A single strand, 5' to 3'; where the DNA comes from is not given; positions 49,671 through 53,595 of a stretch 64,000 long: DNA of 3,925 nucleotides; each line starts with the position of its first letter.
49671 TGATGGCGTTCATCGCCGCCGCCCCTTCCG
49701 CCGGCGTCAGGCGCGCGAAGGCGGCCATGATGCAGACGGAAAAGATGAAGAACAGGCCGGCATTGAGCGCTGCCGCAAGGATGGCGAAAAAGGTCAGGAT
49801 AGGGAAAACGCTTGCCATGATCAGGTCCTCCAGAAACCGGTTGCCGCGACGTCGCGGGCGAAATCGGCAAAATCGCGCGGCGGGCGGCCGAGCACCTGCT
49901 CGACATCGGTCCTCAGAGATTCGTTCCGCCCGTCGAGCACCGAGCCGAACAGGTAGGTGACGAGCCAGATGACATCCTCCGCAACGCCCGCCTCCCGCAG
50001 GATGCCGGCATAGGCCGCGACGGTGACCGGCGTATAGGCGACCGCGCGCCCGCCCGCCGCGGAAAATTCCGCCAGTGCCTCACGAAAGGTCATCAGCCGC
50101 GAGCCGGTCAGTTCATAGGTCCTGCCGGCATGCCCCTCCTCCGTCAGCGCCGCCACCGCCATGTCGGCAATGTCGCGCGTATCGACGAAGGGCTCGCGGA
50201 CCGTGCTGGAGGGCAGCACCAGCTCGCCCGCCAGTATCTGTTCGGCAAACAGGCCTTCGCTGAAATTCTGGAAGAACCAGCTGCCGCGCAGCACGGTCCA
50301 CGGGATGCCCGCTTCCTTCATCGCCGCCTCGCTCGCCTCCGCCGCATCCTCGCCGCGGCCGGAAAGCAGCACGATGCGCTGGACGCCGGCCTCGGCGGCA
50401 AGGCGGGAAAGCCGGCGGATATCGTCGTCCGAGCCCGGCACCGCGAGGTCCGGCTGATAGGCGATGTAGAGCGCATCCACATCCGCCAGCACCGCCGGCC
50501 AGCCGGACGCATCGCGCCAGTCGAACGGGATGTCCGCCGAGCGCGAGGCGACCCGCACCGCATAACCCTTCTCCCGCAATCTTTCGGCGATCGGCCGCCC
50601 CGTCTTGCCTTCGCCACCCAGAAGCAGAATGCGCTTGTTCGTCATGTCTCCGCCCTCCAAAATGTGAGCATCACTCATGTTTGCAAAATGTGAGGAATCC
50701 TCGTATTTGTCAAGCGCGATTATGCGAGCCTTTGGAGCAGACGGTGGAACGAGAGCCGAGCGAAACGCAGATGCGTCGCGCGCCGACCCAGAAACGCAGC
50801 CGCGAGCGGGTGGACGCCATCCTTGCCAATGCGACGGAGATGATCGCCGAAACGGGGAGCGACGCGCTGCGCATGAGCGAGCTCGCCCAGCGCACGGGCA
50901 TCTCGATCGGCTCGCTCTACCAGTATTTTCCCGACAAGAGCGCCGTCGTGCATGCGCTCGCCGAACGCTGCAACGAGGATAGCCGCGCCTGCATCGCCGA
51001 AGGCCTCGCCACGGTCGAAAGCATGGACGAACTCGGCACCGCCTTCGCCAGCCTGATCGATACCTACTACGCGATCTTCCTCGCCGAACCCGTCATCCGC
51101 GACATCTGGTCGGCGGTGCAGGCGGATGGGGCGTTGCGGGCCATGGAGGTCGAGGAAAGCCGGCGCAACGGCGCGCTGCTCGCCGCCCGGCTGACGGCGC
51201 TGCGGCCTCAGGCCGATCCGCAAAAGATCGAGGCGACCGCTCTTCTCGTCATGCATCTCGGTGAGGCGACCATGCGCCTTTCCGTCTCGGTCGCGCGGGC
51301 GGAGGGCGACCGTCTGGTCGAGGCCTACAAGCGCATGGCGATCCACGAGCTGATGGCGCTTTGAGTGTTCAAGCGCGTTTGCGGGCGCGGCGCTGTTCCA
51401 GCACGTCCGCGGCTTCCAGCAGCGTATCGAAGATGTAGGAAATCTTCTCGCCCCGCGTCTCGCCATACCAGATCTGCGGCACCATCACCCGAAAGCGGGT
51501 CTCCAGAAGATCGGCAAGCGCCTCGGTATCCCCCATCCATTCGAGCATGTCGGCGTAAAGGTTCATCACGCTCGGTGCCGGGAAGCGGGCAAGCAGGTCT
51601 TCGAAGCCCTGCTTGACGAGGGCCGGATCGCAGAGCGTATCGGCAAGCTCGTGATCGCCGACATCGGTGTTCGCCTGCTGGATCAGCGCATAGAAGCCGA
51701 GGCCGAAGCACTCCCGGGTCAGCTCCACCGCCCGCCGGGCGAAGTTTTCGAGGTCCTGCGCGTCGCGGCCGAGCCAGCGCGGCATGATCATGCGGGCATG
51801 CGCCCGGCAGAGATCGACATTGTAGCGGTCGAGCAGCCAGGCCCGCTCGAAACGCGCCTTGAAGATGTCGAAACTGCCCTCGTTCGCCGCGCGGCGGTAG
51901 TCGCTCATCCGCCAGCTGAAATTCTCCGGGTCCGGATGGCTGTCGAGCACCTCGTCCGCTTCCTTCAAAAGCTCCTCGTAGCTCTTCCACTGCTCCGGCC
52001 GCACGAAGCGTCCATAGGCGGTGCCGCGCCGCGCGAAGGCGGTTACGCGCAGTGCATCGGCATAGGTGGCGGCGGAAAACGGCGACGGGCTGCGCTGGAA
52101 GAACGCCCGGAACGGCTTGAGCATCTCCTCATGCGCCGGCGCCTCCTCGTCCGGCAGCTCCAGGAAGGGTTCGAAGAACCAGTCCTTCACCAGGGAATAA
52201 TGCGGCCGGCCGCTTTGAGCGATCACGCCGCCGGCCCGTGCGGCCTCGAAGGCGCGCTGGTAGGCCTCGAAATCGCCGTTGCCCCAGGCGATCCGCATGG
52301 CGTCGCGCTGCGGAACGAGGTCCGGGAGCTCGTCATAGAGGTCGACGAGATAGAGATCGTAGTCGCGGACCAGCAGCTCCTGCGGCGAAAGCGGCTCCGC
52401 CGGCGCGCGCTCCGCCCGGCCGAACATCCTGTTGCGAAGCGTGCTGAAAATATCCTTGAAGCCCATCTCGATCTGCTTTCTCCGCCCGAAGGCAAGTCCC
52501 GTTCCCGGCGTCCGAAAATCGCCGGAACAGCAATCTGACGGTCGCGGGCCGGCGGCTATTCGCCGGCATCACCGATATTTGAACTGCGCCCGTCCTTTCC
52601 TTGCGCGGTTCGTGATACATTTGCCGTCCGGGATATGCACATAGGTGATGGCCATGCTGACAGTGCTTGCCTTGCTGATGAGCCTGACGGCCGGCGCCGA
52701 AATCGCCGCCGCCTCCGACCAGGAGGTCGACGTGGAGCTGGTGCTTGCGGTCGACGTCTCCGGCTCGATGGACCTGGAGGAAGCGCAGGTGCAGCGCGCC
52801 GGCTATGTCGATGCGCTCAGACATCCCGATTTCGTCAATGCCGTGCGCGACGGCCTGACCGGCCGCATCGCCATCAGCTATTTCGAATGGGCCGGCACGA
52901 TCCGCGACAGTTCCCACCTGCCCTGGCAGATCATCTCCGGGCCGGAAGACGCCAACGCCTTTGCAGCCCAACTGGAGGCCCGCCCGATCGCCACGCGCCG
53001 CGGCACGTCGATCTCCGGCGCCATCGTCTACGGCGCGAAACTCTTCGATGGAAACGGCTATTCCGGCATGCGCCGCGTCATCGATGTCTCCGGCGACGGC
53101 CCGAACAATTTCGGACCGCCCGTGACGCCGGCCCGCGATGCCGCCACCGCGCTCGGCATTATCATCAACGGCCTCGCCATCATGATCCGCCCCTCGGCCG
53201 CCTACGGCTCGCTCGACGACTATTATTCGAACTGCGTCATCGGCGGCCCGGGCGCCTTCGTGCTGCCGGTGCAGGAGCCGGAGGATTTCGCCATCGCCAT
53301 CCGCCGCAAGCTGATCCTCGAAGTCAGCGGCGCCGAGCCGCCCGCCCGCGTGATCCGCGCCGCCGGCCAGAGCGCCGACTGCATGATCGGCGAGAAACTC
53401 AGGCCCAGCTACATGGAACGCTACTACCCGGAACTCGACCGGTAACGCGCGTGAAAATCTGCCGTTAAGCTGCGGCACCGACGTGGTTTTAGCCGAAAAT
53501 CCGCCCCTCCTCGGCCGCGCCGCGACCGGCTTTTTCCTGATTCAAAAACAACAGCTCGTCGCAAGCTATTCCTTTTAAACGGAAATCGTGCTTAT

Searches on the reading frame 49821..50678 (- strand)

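Call 53: search_protein_families(library=pfam, proteins=[window:49821-50678:-], max_evalue=0.00001)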
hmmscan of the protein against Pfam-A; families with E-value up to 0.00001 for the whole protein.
window:49821-50678:- (285 aa): 3 families
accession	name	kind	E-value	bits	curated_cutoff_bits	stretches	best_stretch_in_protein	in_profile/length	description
PF05368.20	NmrA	-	1.7e-08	34.9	27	0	117-226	131-251/298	NmrA-like family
PF13460.12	NAD_binding_10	-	4.8e-08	33.5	27.2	0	21-180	1-183/184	NAD(P)H-binding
PF01370.27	Epimerase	-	9e-06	25.7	20.9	0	17-71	1-69/240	NAD dependent epimerase/dehydratase family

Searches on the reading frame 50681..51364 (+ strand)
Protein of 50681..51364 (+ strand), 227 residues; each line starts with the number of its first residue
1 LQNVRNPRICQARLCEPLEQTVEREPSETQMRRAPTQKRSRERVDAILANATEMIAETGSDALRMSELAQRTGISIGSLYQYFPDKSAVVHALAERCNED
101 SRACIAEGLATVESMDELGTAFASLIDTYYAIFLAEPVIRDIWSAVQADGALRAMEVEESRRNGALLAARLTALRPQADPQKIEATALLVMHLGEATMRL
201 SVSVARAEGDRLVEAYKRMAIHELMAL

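Call 53: search_protein_families(library=pfam, proteins=[window:50681-51364:+], max_evalue=0.00001)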
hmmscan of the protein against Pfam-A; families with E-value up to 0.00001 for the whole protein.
window:50681-51364:+ (227 aa): 3 families
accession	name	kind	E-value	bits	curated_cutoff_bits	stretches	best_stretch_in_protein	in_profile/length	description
PF17928.6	TetR_C_22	-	3.5e-25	89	26.4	1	118-226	3-111/113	Tetracyclin repressor-like, C-terminal domain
PF00440.29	TetR_N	-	4.3e-12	46.1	24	1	47-93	1-47/47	Bacterial regulatory proteins, tetR family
PF17918.6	TetR_C_15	-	4.5e-09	37.4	26.8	1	119-220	3-104/108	Tetracyclin repressor-like, C-terminal domain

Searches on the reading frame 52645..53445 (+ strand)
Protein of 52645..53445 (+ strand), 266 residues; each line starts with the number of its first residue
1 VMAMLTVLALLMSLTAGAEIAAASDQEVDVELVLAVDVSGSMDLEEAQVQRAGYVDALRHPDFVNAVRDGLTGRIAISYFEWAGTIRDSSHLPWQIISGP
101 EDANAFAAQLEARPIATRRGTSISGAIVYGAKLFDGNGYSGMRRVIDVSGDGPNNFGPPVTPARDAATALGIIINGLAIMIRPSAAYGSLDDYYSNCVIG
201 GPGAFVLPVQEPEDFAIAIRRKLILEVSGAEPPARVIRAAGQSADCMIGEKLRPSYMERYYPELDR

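Call 9: search_protein_families(library=pfam, proteins=[window:52645-53445:+])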
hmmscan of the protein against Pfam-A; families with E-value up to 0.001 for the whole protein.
window:52645-53445:+ (266 aa): 1 family
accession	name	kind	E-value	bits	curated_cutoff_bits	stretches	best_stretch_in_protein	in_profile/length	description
PF06707.17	DUF1194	-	3.2e-80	268.7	27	1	27-229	1-204/206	Protein of unknown function (DUF1194)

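Call 10: search_protein_families(library=ncbifam, proteins=[window:52645-53445:+])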
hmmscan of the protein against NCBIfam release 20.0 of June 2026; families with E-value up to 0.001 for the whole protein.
window:52645-53445:+ (266 aa): 0 families
